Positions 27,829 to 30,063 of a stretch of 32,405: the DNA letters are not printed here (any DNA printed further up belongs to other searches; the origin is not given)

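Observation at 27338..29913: B12-dependent radical SAM enzyme translationally coupled (ATGA) to a canonical CMP-nonulosonate synthetase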

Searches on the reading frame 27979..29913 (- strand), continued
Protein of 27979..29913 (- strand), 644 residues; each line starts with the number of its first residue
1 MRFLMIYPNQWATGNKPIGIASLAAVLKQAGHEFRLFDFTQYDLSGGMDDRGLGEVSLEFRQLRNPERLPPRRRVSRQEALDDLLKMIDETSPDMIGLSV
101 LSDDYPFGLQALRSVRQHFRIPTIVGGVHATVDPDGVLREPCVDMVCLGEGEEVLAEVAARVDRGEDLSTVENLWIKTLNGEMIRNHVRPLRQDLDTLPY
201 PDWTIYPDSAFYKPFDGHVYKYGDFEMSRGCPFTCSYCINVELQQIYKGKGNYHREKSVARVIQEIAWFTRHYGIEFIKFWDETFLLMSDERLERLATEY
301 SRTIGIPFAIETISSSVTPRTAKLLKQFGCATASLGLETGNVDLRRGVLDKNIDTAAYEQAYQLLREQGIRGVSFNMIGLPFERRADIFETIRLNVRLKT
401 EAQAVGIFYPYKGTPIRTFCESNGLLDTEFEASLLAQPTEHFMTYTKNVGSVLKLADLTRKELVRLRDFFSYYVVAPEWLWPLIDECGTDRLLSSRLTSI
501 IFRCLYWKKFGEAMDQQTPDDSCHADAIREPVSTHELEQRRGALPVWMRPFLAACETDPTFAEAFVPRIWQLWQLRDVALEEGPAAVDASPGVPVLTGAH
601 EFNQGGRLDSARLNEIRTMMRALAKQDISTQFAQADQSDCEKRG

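Call 15: find_encoding_contigs(protein=P0001, flank=10000, max_places=3)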
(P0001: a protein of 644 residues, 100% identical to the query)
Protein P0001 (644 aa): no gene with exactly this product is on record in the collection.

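Call 16: find_encoding_contigs(protein=P0018, flank=10000, max_places=2)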
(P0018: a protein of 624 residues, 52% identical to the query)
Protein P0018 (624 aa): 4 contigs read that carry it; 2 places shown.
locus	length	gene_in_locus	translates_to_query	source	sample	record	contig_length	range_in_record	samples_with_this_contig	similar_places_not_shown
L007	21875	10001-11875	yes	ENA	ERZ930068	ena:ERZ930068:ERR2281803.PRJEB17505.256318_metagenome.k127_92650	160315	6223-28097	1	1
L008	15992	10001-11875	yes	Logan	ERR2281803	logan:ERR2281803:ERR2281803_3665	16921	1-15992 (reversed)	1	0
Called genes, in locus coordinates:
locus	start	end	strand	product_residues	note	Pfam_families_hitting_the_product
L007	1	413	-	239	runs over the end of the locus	PF01128:IspD (faint), PF02348:CTP_transf_3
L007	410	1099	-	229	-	PF00535:Glycos_transf_2, PF10111:Glyco_tranf_2_2, PF13641:Glyco_tranf_2_3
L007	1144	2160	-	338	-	PF03102:NeuB, PF08666:SAF (faint)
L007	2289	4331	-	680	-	PF02310:B12-binding, PF04055:Radical_SAM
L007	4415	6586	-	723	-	PF02543:Carbam_trans_N, PF16861:Carbam_trans_C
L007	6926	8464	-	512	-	-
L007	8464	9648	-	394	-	PF13469:Sulfotransfer_3, PF00685:Sulfotransfer_1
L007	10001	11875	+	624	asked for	PF02310:B12-binding, PF04055:Radical_SAM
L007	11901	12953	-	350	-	PF03102:NeuB, PF08666:SAF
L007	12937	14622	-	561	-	-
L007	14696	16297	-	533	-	PF02310:B12-binding, PF04055:Radical_SAM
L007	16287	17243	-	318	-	PF00535:Glycos_transf_2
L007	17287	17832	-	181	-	PF13302:Acetyltransf_3, PF00583:Acetyltransf_1, PF13420:Acetyltransf_4 (weak), PF13508:Acetyltransf_7 (weak)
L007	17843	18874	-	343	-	-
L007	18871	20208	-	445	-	PF01041:DegT_DnrJ_EryC1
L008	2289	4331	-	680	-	PF02310:B12-binding, PF04055:Radical_SAM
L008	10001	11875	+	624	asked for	PF02310:B12-binding, PF04055:Radical_SAM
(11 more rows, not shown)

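Call 17: find_encoding_contigs(protein=P0022, flank=10000, max_places=2)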
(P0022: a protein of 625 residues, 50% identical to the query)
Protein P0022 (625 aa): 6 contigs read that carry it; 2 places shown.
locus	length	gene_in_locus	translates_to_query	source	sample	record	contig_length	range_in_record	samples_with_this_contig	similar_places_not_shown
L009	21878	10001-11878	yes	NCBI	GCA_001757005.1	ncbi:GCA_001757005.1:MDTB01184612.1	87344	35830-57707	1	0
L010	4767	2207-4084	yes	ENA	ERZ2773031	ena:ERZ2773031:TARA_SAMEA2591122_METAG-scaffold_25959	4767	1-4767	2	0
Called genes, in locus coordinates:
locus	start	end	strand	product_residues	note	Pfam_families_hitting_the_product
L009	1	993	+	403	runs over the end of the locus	PF03721:UDPG_MGDP_dh_N, PF00984:UDPG_MGDP_dh, PF03720:UDPG_MGDP_dh_C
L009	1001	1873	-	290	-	PF01370:Epimerase, PF16363:GDP_Man_Dehyd, PF07993:NAD_binding_4 (weak)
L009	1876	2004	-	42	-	-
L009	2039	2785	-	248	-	PF01370:Epimerase, PF16363:GDP_Man_Dehyd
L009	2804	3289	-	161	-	PF20221:DUF6580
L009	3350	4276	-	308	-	-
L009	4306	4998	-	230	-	PF13489:Methyltransf_23, PF13847:Methyltransf_31, PF08241:Methyltransf_11, PF08242:Methyltransf_12 (weak), PF13649:Methyltransf_25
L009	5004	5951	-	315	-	PF00106:adh_short (weak), PF01073:3Beta_HSD, PF01370:Epimerase, PF02719:Polysacc_synt_2, PF04321:RmlD_sub_bind (weak), PF05368:NmrA (weak), PF13460:NAD_binding_10, PF16363:GDP_Man_Dehyd, +1 more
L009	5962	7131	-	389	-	PF03721:UDPG_MGDP_dh_N, PF03807:F420_oxidored (faint), PF00984:UDPG_MGDP_dh, PF03720:UDPG_MGDP_dh_C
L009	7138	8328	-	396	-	PF00534:Glycos_transf_1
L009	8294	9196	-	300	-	PF01073:3Beta_HSD, PF01370:Epimerase, PF04321:RmlD_sub_bind, PF16363:GDP_Man_Dehyd, PF07993:NAD_binding_4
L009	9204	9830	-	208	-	PF02348:CTP_transf_3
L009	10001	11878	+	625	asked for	PF02310:B12-binding, PF04055:Radical_SAM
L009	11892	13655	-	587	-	PF00664:ABC_membrane, PF00005:ABC_tran, PF02463:SMC_N (weak), PF13304:AAA_21 (faint)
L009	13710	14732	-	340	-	PF01073:3Beta_HSD, PF01370:Epimerase, PF02719:Polysacc_synt_2, PF04321:RmlD_sub_bind, PF07993:NAD_binding_4, PF08659:KR (weak), PF13460:NAD_binding_10 (weak), PF16363:GDP_Man_Dehyd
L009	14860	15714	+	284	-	PF05721:PhyH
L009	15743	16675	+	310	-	-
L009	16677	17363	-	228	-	PF02348:CTP_transf_3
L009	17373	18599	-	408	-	-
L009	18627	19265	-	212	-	PF00117:GATase, PF07685:GATase_3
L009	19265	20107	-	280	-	PF00977:His_biosynth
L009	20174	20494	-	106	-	PF13412:HTH_24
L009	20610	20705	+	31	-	-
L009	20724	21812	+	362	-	PF13353:Fer4_12 (faint), PF04055:Radical_SAM, PF13186:SPASM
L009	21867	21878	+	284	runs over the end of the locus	PF01370:Epimerase, PF04321:RmlD_sub_bind, PF16363:GDP_Man_Dehyd (weak)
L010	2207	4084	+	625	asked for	PF02310:B12-binding, PF04055:Radical_SAM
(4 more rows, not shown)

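Call 18: find_encoding_contigs(protein=P0029, flank=10000, max_places=2)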
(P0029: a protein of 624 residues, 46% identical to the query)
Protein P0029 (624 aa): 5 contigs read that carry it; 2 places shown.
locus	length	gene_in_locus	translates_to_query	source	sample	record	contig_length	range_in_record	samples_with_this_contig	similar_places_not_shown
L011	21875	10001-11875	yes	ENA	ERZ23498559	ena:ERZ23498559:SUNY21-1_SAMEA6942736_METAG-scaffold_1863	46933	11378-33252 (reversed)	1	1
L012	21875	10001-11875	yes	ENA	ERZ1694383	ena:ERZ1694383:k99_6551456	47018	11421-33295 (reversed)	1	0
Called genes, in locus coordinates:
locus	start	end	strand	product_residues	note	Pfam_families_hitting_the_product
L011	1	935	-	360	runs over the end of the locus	PF13439:Glyco_transf_4 (weak), PF00534:Glycos_transf_1, PF13692:Glyco_trans_1_4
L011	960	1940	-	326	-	PF01370:Epimerase, PF04321:RmlD_sub_bind (weak), PF16363:GDP_Man_Dehyd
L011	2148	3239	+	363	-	PF13439:Glyco_transf_4 (weak), PF00534:Glycos_transf_1, PF13692:Glyco_trans_1_4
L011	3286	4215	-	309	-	-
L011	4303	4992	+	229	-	PF13489:Methyltransf_23 (weak), PF07021:MetW (weak), PF13847:Methyltransf_31, PF08241:Methyltransf_11, PF08242:Methyltransf_12 (weak), PF13649:Methyltransf_25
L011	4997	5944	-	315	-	PF00106:adh_short (weak), PF01073:3Beta_HSD, PF01370:Epimerase, PF02719:Polysacc_synt_2, PF04321:RmlD_sub_bind, PF07993:NAD_binding_4, PF13460:NAD_binding_10, PF16363:GDP_Man_Dehyd, +2 more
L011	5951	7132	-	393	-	PF03721:UDPG_MGDP_dh_N, PF00984:UDPG_MGDP_dh, PF03720:UDPG_MGDP_dh_C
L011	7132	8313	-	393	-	PF00534:Glycos_transf_1, PF13692:Glyco_trans_1_4 (faint)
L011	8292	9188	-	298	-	PF01073:3Beta_HSD, PF01370:Epimerase, PF04321:RmlD_sub_bind (weak), PF16363:GDP_Man_Dehyd, PF07993:NAD_binding_4 (weak)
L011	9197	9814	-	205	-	PF02348:CTP_transf_3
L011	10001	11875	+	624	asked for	PF02310:B12-binding, PF04055:Radical_SAM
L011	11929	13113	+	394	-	PF00155:Aminotran_1_2 (weak), PF01041:DegT_DnrJ_EryC1, PF01053:Cys_Met_Meta_PP (faint)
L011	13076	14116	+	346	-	-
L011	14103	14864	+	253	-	PF00106:adh_short, PF01370:Epimerase, PF04321:RmlD_sub_bind (weak), PF08659:KR (weak), PF16363:GDP_Man_Dehyd (weak), PF13561:adh_short_C2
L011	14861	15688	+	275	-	PF03102:NeuB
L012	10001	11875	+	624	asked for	PF02310:B12-binding, PF04055:Radical_SAM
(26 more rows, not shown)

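Call 25: search_solved_structures(query=window:27982-29913:-, max_evalue=0.01, show_alignments=2)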
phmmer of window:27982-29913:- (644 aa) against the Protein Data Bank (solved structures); distinct sequences matched with E-value up to 0.01: 4.
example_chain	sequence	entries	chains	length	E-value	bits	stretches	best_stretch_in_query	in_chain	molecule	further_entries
6fd2_B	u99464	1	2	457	2e-11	46.4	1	189-429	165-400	Putative apramycin biosynthetic oxidoreductase 4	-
7kdx_A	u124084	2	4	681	7.5e-11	44.5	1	91-385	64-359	Methyltransferase TokK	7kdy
9n1b_A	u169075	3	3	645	2.8e-10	42.7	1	145-373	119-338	Radical SAM protein | Radical SAM enzyme CysS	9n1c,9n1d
9ccb_A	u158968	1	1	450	4.5e-09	38.7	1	84-427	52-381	Radical SAM core domain-containing protein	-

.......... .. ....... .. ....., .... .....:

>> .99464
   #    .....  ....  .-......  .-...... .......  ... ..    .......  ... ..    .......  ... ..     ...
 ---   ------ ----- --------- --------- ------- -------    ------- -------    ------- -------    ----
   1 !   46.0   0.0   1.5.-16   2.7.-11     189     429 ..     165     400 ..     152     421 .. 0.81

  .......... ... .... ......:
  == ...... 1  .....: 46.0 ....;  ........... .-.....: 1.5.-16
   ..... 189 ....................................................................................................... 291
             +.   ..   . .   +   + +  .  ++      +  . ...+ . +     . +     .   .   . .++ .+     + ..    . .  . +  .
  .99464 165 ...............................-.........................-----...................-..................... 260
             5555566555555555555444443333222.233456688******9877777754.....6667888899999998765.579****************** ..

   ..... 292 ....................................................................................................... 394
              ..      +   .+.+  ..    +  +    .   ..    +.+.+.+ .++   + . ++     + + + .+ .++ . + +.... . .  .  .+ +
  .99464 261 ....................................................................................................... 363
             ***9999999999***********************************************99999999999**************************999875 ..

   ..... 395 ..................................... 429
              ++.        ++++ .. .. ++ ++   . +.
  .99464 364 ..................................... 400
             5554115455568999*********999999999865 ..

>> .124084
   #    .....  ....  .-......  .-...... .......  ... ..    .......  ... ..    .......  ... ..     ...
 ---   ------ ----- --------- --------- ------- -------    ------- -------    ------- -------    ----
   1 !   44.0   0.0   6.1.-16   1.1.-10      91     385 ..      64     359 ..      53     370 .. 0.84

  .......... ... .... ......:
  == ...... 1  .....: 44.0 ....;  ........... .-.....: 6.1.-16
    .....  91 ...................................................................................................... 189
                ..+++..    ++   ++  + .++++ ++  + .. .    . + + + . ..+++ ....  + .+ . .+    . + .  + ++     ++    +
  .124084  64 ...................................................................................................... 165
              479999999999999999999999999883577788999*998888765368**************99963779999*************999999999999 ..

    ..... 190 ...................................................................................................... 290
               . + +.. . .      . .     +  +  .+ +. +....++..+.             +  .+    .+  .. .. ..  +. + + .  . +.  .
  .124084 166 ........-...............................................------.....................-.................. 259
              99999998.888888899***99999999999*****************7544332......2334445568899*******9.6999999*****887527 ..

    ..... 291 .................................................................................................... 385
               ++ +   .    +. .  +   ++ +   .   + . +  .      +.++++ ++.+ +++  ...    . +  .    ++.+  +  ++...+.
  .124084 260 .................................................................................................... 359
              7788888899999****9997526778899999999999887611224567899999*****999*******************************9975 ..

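Call 28: find_related_loci(query=A1, collection=metagenome_contigs, flank=10000)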
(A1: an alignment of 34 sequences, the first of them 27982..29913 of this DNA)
Query A1 (644 aa) in metagenome_contigs; peptide patterns used: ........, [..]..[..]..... (x = any residue, [..] = any of these).
600 stretches matched a pattern (row limit reached: there are more); 480 encode a relative of the query (tblastn E <= 1e-3); the best 80 are kept; 80 distinct loci.
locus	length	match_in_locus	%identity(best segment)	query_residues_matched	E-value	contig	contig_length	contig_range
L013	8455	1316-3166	68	1-638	0e+0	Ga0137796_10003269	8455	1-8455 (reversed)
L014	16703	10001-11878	62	1-627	0e+0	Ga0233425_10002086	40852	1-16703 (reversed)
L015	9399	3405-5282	62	1-627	0e+0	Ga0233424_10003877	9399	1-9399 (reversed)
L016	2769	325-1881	54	1-512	0e+0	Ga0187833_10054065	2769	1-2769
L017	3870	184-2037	46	1-627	0e+0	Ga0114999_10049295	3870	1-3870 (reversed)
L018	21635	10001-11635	50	1-542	8e-174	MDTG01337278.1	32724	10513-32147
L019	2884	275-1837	51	1-517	0e+0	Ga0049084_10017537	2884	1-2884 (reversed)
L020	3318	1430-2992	52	1-512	0e+0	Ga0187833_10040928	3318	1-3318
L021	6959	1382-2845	52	1-485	3e-171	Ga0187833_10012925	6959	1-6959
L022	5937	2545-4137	50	1-525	7e-173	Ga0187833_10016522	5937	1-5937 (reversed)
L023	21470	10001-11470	52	1-487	1e-170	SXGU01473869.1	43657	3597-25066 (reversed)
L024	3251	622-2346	48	1-564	2e-178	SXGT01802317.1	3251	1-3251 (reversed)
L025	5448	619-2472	44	1-625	3e-172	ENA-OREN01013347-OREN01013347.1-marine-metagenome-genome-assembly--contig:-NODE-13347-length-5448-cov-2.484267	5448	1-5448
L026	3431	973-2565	50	1-525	3e-177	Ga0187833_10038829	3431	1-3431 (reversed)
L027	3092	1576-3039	52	1-485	4e-178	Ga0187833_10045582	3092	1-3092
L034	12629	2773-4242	39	1-507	5e-113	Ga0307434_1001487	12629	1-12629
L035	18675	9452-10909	36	1-505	4e-108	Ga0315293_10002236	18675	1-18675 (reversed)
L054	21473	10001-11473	36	1-500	4e-87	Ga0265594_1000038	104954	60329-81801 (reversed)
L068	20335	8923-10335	35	1-484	4e-83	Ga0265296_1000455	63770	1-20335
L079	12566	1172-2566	32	1-486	3e-77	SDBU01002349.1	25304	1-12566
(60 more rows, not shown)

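Call 32: find_encoding_contigs(protein=P0111, flank=10000, max_places=1)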
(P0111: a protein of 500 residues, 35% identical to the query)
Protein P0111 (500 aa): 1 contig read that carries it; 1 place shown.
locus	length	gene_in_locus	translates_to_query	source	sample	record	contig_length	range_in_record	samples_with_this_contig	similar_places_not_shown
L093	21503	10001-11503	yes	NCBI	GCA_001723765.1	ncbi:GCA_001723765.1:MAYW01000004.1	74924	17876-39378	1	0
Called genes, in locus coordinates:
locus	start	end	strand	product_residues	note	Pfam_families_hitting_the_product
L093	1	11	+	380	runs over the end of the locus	PF09587:PGA_cap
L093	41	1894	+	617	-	PF13522:GATase_6, PF13537:GATase_7, PF00733:Asn_synthase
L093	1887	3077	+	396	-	PF13477:Glyco_trans_4_2, PF13439:Glyco_transf_4, PF13579:Glyco_trans_4_4, PF00534:Glycos_transf_1, PF13692:Glyco_trans_1_4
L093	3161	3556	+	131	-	PF05635:23S_rRNA_IVP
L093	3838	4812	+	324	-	PF01073:3Beta_HSD, PF01370:Epimerase, PF02719:Polysacc_synt_2, PF04321:RmlD_sub_bind, PF07993:NAD_binding_4, PF08659:KR (weak), PF13460:NAD_binding_10 (faint), PF16363:GDP_Man_Dehyd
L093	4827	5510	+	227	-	PF25087:GMPPB_C (weak), PF00132:Hexapep (weak)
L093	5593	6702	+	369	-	PF01041:DegT_DnrJ_EryC1, PF00155:Aminotran_1_2 (weak)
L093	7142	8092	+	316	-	PF00535:Glycos_transf_2, PF10111:Glyco_tranf_2_2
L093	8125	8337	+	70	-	-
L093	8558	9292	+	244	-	-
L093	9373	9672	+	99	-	-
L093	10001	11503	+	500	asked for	PF02310:B12-binding, PF04055:Radical_SAM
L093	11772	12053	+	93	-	PF04255:DUF433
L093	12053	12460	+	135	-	-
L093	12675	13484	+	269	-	PF02310:B12-binding, PF04055:Radical_SAM (faint)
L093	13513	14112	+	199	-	PF04055:Radical_SAM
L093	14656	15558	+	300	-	PF03706:LPG_synthase_TM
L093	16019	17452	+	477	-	PF02310:B12-binding, PF04055:Radical_SAM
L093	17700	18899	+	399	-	PF13231:PMT_2, PF26626:DUF8201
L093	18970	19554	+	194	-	-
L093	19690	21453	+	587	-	PF02543:Carbam_trans_N, PF16861:Carbam_trans_C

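Call 33: find_encoding_contigs(protein=P0099, flank=10000, max_places=1)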
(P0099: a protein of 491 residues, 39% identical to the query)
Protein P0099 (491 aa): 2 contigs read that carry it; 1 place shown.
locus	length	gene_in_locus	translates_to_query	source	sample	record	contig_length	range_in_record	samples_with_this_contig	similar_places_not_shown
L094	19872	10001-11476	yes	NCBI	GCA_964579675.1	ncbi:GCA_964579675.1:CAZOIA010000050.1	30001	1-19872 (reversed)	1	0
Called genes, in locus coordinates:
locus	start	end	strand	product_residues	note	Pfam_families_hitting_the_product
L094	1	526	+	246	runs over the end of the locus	PF12804:NTP_transf_3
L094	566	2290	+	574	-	PF01979:Amidohydro_1, PF07969:Amidohydro_3 (weak), PF13382:Adenine_deam_C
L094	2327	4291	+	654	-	-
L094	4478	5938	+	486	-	PF00571:CBS (weak), PF01073:3Beta_HSD, PF01370:Epimerase, PF02719:Polysacc_synt_2, PF04321:RmlD_sub_bind, PF05368:NmrA (weak), PF13460:NAD_binding_10 (weak), PF16363:GDP_Man_Dehyd, +1 more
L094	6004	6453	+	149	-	PF00908:dTDP_sugar_isom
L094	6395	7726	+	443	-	PF01041:DegT_DnrJ_EryC1, PF00155:Aminotran_1_2 (weak), PF01053:Cys_Met_Meta_PP (weak)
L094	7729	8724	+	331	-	PF08241:Methyltransf_11, PF13649:Methyltransf_25 (weak)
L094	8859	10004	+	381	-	PF02348:CTP_transf_3, PF12804:NTP_transf_3 (weak)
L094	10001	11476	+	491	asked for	PF02310:B12-binding, PF04055:Radical_SAM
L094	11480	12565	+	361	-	PF03102:NeuB, PF08666:SAF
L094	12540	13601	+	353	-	-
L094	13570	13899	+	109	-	-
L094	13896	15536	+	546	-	PF00884:Sulfatase, PF01663:Phosphodiest, PF16347:SGSH_C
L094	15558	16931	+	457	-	PF02310:B12-binding, PF04055:Radical_SAM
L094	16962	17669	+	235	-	PF08889:WbqC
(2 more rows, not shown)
